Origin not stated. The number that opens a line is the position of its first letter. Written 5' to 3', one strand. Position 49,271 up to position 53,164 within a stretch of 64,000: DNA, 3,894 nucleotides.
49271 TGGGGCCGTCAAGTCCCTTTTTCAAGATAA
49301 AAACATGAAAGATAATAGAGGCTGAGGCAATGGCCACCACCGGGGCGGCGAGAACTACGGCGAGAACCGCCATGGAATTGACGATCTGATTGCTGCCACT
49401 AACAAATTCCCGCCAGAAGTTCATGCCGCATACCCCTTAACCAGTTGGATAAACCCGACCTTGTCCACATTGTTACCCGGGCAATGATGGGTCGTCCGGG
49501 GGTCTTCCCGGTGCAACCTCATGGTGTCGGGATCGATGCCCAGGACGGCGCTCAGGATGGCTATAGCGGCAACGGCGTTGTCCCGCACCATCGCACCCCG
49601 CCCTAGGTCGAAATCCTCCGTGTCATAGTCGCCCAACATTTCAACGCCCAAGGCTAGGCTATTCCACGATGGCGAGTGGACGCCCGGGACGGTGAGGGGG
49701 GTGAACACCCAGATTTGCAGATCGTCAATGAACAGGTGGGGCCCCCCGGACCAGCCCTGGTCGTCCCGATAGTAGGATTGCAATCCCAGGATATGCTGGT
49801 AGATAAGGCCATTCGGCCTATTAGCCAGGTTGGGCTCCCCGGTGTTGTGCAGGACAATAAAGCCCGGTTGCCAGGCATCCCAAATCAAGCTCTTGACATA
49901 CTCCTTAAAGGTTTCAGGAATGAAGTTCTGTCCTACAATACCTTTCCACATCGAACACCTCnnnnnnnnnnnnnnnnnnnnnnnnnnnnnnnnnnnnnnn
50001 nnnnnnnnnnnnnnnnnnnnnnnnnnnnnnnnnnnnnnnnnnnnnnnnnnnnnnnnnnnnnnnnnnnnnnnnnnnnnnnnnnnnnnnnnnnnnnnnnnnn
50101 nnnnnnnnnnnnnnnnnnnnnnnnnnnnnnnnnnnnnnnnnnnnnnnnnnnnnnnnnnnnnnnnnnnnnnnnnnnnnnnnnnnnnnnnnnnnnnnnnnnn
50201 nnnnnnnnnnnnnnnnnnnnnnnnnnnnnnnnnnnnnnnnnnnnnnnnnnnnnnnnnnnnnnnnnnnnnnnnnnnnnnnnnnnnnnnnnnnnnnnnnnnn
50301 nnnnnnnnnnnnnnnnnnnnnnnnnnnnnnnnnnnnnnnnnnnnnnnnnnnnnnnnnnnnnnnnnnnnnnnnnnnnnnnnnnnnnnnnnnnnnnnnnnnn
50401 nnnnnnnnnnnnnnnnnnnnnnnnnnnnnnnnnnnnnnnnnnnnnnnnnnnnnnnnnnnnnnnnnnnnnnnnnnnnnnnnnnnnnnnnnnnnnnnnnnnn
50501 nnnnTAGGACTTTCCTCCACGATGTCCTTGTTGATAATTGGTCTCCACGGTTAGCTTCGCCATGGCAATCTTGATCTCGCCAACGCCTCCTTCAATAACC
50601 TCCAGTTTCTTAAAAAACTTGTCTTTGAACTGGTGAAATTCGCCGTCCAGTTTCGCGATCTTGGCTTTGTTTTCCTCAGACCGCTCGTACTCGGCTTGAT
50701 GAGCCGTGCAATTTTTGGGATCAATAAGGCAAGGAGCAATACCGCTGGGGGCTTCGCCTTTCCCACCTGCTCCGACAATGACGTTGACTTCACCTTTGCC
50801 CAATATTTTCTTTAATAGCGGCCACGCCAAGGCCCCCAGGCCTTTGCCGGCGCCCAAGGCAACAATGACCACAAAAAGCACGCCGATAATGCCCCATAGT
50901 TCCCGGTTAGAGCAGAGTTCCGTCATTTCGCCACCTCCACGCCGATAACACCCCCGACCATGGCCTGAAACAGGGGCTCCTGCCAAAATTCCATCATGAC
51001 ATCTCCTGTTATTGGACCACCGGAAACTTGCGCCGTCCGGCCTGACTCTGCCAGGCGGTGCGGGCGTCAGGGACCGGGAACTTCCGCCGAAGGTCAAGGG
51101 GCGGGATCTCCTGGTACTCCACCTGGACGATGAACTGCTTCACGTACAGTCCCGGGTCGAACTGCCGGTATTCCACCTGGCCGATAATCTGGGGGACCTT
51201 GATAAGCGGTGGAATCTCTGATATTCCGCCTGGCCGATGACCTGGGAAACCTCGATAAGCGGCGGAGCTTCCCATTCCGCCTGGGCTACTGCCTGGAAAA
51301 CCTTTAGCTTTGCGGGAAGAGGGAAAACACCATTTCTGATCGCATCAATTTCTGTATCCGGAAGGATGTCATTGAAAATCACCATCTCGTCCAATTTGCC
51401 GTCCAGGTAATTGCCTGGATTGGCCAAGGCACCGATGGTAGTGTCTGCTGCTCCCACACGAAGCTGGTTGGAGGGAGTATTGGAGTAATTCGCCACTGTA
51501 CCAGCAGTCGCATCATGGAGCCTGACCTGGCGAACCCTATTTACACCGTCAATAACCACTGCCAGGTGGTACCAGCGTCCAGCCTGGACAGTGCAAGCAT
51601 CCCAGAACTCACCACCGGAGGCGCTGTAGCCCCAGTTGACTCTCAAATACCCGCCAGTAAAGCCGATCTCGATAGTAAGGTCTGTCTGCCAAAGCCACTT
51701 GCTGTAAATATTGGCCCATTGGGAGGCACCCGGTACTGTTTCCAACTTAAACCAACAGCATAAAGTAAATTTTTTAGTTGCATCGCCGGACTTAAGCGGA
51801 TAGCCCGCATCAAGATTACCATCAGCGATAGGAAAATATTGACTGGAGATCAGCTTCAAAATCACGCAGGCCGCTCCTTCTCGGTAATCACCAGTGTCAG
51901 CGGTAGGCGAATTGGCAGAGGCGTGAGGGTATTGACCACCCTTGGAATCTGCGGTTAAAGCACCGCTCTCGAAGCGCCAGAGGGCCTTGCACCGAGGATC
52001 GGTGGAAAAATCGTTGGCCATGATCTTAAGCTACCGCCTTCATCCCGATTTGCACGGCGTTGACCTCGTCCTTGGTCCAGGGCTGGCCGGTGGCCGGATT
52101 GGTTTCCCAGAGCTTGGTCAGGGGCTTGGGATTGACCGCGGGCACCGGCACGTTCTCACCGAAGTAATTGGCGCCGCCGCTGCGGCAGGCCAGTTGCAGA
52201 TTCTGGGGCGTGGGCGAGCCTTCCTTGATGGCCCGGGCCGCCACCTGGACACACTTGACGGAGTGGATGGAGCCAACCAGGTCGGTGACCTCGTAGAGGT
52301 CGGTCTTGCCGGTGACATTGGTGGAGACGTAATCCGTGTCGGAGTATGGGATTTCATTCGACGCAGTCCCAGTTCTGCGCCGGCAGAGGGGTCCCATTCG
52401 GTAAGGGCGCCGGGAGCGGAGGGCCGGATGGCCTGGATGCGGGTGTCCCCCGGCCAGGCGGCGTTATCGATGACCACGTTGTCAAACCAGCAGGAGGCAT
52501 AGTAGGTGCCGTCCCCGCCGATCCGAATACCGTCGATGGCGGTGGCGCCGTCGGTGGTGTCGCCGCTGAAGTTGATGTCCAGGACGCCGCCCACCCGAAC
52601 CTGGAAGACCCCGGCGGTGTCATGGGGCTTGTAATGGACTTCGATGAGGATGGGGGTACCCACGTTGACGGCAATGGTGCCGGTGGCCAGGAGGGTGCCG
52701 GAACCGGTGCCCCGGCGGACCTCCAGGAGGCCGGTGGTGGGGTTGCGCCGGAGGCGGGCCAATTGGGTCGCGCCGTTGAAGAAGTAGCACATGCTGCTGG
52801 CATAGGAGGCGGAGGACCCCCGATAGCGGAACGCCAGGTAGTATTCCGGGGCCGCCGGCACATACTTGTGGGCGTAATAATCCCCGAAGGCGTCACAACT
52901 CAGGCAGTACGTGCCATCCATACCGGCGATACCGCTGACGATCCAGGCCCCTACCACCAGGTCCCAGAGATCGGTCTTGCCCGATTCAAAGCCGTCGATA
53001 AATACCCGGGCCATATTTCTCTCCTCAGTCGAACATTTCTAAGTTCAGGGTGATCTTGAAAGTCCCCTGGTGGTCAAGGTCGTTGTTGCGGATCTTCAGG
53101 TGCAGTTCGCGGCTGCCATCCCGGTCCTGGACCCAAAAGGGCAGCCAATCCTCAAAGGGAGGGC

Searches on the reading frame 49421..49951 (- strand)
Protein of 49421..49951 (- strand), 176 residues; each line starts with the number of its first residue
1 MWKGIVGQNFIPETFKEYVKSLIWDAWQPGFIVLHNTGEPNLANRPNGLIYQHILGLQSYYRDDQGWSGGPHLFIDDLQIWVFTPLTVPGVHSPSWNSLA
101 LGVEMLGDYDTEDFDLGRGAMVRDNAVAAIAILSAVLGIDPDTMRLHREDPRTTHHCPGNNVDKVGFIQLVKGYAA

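Call 47: search_protein_families(library=phrogs, proteins=[window:49421-49951:-], max_evalue=0.001)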
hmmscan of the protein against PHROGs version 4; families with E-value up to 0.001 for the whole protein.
window:49421-49951:- (176 aa): 1 family
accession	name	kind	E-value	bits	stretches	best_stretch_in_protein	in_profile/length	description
phrog_833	-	lysis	0.00031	21.5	1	27-160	28-150/294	endolysin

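Call 88: find_encoding_contigs(protein=window:49421-49951:-, flank=6000, max_places=5)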
Protein window:49421-49951:- (176 aa): no gene with exactly this product is on record in the collection.

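Call 89: search_protein_families(library=pfam, proteins=[window:49421-49951:-], max_evalue=0.001)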
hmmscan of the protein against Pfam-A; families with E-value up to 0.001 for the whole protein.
window:49421-49951:- (176 aa): 1 family
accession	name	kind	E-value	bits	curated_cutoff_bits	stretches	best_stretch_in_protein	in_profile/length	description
PF01510.30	Amidase_2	-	9.7e-07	29.6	26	1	29-160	5-131/131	N-acetylmuramoyl-L-alanine amidase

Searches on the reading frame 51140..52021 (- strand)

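Call 47: search_protein_families(library=phrogs, proteins=[window:51140-52021:-], max_evalue=0.001)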
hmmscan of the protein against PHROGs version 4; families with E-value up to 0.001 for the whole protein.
window:51140-52021:- (293 aa): 3 families
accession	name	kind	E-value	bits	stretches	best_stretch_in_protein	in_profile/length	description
phrog_22373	-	unknown function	5.4e-05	22.8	1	136-230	102-194/688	-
phrog_8510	-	head and packaging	0.00026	19.8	1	82-217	753-885/1348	virion structural protein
phrog_3475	-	tail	0.00052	19.3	1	130-217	145-239/841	minor tail protein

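Call 89: search_protein_families(library=pfam, proteins=[window:51140-52021:-], max_evalue=0.001)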
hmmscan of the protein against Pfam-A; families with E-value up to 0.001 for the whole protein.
window:51140-52021:- (293 aa): 1 family
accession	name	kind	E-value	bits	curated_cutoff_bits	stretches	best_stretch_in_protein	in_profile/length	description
PF13385.13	Laminin_G_3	-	9.2e-15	55.5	27.6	1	81-225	15-150/151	Concanavalin A-like lectin/glucanases superfamily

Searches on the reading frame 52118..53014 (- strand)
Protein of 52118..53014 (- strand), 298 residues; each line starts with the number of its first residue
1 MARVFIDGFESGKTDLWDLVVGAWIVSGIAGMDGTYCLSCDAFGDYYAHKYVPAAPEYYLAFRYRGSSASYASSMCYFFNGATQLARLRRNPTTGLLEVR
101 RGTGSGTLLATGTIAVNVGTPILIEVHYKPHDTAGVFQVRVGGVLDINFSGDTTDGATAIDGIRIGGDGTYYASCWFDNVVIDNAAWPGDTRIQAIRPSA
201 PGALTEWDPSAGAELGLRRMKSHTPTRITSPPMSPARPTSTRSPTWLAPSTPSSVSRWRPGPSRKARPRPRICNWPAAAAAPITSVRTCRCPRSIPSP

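Call 47: search_protein_families(library=phrogs, proteins=[window:52118-53014:-], max_evalue=0.001)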
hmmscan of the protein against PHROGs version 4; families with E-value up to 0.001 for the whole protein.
window:52118-53014:- (298 aa): 2 families
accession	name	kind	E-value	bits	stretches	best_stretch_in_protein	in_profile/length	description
phrog_6368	-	unknown function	1.3e-06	28.9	1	68-208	70-213/328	-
phrog_2448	-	unknown function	4.7e-06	27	1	88-212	93-217/335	-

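Call 89: search_protein_families(library=pfam, proteins=[window:52118-53014:-], max_evalue=0.001)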
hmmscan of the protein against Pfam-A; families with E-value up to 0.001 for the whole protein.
window:52118-53014:- (298 aa): 0 families
